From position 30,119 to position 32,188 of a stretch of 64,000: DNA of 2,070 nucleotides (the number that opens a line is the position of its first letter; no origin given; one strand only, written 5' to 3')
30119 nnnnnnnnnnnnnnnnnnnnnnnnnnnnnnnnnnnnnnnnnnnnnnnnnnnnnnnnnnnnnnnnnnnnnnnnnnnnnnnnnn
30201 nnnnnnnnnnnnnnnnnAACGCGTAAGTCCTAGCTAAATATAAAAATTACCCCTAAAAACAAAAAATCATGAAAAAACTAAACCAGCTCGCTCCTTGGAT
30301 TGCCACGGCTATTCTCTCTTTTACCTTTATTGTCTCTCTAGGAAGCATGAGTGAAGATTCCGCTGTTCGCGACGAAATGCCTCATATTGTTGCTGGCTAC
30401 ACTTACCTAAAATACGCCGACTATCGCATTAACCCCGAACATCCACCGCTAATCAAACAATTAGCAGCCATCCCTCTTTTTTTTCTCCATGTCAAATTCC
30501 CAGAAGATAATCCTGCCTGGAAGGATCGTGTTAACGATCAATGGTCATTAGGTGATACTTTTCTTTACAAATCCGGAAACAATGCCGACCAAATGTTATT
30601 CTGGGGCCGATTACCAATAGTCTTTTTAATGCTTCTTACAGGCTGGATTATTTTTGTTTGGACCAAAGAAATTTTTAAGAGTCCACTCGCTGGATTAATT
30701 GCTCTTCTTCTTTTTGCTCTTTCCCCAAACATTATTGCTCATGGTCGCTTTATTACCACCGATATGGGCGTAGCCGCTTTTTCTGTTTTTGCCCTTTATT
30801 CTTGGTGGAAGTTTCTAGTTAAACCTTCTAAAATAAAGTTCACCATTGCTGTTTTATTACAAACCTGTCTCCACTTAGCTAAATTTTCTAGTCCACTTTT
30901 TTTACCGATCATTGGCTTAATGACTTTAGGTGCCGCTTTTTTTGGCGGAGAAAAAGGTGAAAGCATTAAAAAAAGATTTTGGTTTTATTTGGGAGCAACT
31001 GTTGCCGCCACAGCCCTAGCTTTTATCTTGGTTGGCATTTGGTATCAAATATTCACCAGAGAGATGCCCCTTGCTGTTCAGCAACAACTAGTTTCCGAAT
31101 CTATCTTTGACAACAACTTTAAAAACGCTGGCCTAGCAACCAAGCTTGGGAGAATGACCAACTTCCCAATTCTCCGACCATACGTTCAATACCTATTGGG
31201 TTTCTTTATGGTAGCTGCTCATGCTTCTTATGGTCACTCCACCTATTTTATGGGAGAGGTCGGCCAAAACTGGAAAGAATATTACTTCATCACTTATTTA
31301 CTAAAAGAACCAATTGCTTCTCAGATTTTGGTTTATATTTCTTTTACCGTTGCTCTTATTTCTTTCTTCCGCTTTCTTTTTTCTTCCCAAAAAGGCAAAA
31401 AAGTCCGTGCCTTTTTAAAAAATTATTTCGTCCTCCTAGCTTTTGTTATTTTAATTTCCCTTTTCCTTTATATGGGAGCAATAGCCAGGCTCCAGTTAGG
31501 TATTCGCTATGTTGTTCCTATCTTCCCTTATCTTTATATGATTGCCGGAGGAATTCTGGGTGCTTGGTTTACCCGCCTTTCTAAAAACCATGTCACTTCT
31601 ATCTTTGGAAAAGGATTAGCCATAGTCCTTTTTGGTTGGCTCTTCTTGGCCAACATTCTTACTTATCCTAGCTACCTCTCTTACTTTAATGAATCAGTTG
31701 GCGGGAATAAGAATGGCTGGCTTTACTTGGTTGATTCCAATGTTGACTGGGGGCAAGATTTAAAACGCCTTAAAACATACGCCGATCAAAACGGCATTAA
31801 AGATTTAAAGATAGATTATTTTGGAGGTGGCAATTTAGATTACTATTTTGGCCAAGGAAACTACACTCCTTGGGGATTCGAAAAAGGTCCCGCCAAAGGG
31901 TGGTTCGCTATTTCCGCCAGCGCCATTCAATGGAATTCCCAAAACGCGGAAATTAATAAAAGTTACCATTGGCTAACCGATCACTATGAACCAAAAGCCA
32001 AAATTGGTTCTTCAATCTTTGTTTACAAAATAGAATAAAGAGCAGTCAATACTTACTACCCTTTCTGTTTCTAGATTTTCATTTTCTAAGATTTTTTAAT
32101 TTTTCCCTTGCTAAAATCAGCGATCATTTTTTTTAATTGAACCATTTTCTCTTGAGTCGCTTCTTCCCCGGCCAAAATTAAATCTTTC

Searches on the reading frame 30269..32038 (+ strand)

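Call 102: search_protein_families(library=pfam, proteins=[window:30269-32038:+], max_evalue=0.00001)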
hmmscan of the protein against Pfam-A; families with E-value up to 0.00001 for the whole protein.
window:30269-32038:+ (589 aa): 1 family
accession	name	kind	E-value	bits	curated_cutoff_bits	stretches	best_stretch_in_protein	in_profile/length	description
PF13231.12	PMT_2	-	1.8e-06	28.7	26.1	1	113-251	24-155/160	Dolichyl-phosphate-mannose-protein mannosyltransferase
